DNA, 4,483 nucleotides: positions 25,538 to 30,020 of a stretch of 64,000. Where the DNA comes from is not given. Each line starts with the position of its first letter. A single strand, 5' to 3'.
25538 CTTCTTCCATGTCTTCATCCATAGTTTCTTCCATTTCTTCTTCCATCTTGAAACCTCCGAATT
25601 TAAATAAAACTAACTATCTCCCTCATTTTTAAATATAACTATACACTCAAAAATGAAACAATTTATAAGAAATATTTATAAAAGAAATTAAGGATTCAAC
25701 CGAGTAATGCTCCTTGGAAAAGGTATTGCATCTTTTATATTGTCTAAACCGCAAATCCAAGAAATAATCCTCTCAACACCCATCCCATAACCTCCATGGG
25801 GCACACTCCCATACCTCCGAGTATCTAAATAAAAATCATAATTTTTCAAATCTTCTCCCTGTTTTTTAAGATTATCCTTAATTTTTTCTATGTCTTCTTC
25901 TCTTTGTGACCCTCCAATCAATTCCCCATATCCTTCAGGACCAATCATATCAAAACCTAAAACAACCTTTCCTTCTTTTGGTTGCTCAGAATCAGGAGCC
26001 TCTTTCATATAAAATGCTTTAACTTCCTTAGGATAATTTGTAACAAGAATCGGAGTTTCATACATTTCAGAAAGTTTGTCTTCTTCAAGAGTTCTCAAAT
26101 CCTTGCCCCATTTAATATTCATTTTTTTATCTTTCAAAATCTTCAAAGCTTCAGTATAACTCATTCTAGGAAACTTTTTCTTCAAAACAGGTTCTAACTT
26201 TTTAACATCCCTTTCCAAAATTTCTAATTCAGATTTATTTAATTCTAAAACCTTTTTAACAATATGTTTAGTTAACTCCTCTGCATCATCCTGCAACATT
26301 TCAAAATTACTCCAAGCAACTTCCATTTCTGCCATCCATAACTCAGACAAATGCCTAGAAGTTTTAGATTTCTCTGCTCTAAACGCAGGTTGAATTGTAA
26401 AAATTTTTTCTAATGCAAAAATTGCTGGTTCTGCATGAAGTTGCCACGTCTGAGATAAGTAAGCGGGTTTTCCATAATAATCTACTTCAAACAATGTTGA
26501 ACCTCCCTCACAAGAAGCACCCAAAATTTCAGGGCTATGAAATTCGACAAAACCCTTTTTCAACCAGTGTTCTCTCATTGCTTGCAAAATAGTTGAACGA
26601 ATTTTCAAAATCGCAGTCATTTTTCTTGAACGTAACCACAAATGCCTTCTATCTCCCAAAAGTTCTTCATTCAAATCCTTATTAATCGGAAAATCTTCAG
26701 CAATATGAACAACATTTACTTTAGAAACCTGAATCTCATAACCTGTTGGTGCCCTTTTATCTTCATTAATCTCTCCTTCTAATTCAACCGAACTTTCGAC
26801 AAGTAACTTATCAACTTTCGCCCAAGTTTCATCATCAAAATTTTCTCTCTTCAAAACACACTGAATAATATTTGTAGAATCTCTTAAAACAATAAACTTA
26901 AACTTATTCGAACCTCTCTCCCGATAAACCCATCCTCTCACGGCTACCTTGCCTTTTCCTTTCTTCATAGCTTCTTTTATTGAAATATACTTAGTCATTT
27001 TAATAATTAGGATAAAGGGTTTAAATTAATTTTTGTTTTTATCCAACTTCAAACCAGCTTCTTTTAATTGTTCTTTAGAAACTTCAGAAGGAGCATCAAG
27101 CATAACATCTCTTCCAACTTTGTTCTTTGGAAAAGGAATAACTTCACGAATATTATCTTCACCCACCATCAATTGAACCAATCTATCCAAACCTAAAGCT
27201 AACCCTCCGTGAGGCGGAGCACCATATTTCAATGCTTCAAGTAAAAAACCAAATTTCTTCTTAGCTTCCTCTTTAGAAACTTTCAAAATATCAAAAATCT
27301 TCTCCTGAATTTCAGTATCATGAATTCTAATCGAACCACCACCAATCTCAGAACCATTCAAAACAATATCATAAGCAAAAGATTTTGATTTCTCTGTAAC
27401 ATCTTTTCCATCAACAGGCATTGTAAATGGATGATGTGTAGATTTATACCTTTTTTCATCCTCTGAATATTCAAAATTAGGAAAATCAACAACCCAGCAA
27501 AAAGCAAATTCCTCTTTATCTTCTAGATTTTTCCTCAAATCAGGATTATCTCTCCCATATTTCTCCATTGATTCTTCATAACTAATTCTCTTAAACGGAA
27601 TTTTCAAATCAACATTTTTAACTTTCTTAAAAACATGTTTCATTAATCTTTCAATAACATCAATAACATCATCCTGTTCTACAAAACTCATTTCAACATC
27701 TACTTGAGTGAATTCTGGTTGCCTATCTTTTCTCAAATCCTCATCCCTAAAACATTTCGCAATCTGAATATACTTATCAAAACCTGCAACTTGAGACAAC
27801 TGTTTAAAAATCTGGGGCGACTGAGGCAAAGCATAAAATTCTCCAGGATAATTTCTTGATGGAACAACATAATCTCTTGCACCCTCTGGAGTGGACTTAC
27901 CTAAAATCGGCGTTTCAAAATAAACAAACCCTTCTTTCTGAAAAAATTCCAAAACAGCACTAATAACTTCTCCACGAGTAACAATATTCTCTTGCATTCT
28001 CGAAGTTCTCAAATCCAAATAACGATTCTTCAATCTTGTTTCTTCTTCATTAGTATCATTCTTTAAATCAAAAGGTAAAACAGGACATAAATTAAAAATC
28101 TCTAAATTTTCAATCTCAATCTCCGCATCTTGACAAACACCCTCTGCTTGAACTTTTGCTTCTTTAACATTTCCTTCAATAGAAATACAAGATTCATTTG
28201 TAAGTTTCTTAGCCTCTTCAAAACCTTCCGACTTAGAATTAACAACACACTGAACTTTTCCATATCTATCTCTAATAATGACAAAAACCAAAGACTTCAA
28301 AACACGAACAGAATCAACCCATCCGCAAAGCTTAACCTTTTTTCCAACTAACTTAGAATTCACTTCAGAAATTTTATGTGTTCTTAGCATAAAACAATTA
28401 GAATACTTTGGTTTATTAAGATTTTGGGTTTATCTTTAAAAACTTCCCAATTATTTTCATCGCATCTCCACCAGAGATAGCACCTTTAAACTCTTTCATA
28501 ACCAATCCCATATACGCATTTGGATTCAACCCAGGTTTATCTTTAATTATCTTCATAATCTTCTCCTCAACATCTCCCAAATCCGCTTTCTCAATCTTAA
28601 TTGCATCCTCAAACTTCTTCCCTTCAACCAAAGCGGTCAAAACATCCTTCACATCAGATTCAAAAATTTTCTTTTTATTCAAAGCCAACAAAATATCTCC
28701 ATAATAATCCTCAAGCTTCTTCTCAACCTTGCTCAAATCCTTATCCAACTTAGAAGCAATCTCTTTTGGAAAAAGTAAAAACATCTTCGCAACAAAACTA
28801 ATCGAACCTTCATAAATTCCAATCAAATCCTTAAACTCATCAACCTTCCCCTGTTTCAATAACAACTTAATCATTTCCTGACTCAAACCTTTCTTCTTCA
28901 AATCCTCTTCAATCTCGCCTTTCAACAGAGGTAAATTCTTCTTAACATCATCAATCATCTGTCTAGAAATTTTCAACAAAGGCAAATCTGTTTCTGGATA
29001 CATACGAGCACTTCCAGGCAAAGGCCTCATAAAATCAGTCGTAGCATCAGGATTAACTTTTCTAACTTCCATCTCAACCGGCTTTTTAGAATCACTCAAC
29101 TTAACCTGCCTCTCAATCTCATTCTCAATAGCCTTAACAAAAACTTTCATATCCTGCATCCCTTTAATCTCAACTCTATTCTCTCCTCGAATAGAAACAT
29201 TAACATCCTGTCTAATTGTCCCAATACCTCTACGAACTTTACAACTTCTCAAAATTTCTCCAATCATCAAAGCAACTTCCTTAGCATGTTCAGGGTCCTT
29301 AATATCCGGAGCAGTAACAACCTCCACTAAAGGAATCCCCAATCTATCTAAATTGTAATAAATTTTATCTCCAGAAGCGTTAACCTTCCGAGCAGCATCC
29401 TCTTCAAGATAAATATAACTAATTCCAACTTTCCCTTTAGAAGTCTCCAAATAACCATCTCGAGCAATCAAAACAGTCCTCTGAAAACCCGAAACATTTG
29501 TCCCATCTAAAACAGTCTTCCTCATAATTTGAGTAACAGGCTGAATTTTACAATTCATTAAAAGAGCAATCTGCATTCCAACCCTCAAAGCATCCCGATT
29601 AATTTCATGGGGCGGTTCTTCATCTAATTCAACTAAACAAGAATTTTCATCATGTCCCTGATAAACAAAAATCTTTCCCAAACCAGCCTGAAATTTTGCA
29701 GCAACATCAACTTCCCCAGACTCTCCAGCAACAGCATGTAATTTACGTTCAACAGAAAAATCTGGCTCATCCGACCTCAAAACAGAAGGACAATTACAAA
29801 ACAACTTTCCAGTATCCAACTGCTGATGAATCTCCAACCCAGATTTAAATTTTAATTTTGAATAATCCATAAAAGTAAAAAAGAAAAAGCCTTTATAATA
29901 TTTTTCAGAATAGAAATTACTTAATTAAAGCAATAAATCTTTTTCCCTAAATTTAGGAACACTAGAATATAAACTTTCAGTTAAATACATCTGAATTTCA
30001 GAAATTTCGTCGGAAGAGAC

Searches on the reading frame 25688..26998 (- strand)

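Call 33: search_protein_families(library=ncbifam, proteins=[window:25688-26998:-], max_evalue=0.00001)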
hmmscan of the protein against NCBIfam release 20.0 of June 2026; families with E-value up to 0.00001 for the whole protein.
window:25688-26998:- (436 aa): 17 families
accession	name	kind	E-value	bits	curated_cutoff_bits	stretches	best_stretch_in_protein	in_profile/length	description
NF003037.0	PRK03932.1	equivalog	2.6e-144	481.5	414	1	4-435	3-450/451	asparagine--tRNA ligase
TIGR00457.1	asnS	equivalog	8.3e-130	433.6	342.6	1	8-435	9-454/455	asparagine--tRNA ligase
NF003483.0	PRK05159.1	equivalog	1.5e-107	360.2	353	1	7-436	8-438/438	aspartate--tRNA(Asn) ligase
TIGR00458.1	aspS_nondisc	equivalog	1.5e-86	291.1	368.4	1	5-436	4-428/428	aspartate--tRNA(Asn) ligase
NF005052.0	PRK06462.1-1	equivalog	2.6e-58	197.8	368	1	119-429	37-345/353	asparagine synthetase A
NF005054.0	PRK06462.1-4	equivalog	8.5e-43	146.6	309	1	121-429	15-310/318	asparagine synthetase A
NF001750.0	PRK00476.1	equivalog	4e-39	134.4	443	2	15-306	18-304/590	aspartate--tRNA ligase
TIGR00459.1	aspS_bact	equivalog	1.4e-36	126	373.85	2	15-292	16-285/586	aspartate--tRNA ligase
NF001756.1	PRK00484.1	subfamily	5.1e-32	111.2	468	1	8-429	44-484/488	lysine--tRNA ligase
TIGR00499.1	lysS_bact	equivalog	8.9e-27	93.9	427.6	1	8-429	45-491/496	lysine--tRNA ligase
NF005053.0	PRK06462.1-3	equivalog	8.2e-21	74.8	322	1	169-423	14-260/274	asparagine synthetase A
NF009460.0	PRK12820.1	equivalog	7.4e-20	70.6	1379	1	16-297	36-323/723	bifunctional aspartyl-tRNA synthetase/aspartyl/glutamyl-tRNA amidotransferase subunit C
NF002821.0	PRK02983.1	equivalog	2.5e-15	55.6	742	1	12-250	656-899/1102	bifunctional lysylphosphatidylglycerol synthetase/lysine--tRNA ligase LysX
NF005055.0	PRK06462.1-5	equivalog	5e-15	55.4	389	1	180-430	88-334/341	asparagine synthetase A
NF009101.0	PRK12445.1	subfamily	4.7e-13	48.5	1026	1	124-429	177-500/505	lysine--tRNA ligase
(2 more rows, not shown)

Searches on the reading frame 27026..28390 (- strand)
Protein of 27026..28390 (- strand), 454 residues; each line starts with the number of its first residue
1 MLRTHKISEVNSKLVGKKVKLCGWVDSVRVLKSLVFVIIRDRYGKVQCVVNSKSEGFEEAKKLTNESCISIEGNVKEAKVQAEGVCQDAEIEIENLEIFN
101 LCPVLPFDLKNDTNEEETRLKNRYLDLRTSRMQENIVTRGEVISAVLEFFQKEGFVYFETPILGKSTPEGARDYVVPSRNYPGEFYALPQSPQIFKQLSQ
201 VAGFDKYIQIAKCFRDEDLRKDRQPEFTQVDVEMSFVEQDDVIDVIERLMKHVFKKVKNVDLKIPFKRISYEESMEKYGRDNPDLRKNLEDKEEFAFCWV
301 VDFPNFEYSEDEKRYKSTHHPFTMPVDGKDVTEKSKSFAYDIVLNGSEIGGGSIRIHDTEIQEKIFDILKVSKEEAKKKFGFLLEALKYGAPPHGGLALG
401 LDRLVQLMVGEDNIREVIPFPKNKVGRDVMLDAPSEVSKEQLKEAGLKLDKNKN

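Call 33: search_protein_families(library=ncbifam, proteins=[window:27026-28390:-], max_evalue=0.00001)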
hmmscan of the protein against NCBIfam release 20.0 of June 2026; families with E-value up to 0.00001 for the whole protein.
window:27026-28390:- (454 aa): 15 families
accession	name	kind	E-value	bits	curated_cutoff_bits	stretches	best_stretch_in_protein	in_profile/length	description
NF001750.0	PRK00476.1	equivalog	2.6e-192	640.2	443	2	1-290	3-298/590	aspartate--tRNA ligase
TIGR00459.1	aspS_bact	equivalog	2.4e-175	584.2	373.85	2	2-290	2-293/586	aspartate--tRNA ligase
NF009460.0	PRK12820.1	equivalog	2.1e-125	419.6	1379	2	12-290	31-326/723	bifunctional aspartyl-tRNA synthetase/aspartyl/glutamyl-tRNA amidotransferase subunit C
NF003483.0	PRK05159.1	equivalog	8.1e-75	252.3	353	1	2-423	3-432/438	aspartate--tRNA(Asn) ligase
TIGR00458.1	aspS_nondisc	equivalog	4e-65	220.5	368.4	1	5-424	1-423/428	aspartate--tRNA(Asn) ligase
NF003037.0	PRK03932.1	equivalog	2e-51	175.4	414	2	6-258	5-263/451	asparagine--tRNA ligase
TIGR00457.1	asnS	equivalog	7.8e-50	170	342.6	2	11-259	11-266/455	asparagine--tRNA ligase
NF001756.1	PRK00484.1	subfamily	1.8e-44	152.2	468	1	11-424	46-486/488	lysine--tRNA ligase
TIGR00499.1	lysS_bact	equivalog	1e-43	149.7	427.6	2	8-292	45-337/496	lysine--tRNA ligase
NF002821.0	PRK02983.1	equivalog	3.7e-32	111.3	742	2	3-255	646-897/1102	bifunctional lysylphosphatidylglycerol synthetase/lysine--tRNA ligase LysX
NF009101.0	PRK12445.1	subfamily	1.3e-25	89.9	1026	2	18-259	67-307/505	lysine--tRNA ligase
TIGR00462.1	genX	equivalog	3.9e-20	72.5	286.9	2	138-283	3-147/304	EF-P lysine aminoacylase EpmA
NF005052.0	PRK06462.1-1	equivalog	5.6e-20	71.7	368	1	121-262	34-178/353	asparagine synthetase A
NF005054.0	PRK06462.1-4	equivalog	2.5e-19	69.5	309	1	119-422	8-310/318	asparagine synthetase A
NF006828.0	PRK09350.1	equivalog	1.4e-18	67.3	264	2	338-424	234-324/325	elongation factor P--(R)-beta-lysine ligase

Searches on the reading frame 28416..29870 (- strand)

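Call 33: search_protein_families(library=ncbifam, proteins=[window:28416-29870:-], max_evalue=0.00001)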
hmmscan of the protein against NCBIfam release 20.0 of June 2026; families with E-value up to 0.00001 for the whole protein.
window:28416-29870:- (484 aa): 8 families
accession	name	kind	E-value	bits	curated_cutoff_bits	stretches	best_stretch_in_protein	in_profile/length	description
NF003107.0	PRK04028.1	equivalog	9.7e-144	480.1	456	2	1-262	4-267/630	Glu-tRNA(Gln) amidotransferase subunit GatE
TIGR00134.1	gatE_arch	equivalog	3.3e-130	435.2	319.55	2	1-259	2-262/622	Glu-tRNA(Gln) amidotransferase subunit GatE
NF004012.0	PRK05477.1-2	equivalog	1.6e-53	182.1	338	1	90-444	53-430/481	Asp-tRNA(Asn)/Glu-tRNA(Gln) amidotransferase subunit GatB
TIGR00133.1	gatB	equivalog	2.5e-47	161.5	314.8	1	87-444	51-432/481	Asp-tRNA(Asn)/Glu-tRNA(Gln) amidotransferase subunit GatB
NF004014.0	PRK05477.1-4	equivalog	1.9e-35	122.6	414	1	90-442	51-424/475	Asp-tRNA(Asn)/Glu-tRNA(Gln) amidotransferase subunit GatB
NF004015.0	PRK05477.1-5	equivalog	1.9e-31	109.2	628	1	90-437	63-429/488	Asp-tRNA(Asn)/Glu-tRNA(Gln) amidotransferase subunit GatB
NF004011.1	PRK05477.1-1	equivalog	4.9e-29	101.4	680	1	89-387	50-368/475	Asp-tRNA(Asn)/Glu-tRNA(Gln) amidotransferase subunit GatB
NF004013.0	PRK05477.1-3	equivalog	2.8e-24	85.5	653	1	90-423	65-429/501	Asp-tRNA(Asn)/Glu-tRNA(Gln) amidotransferase subunit GatB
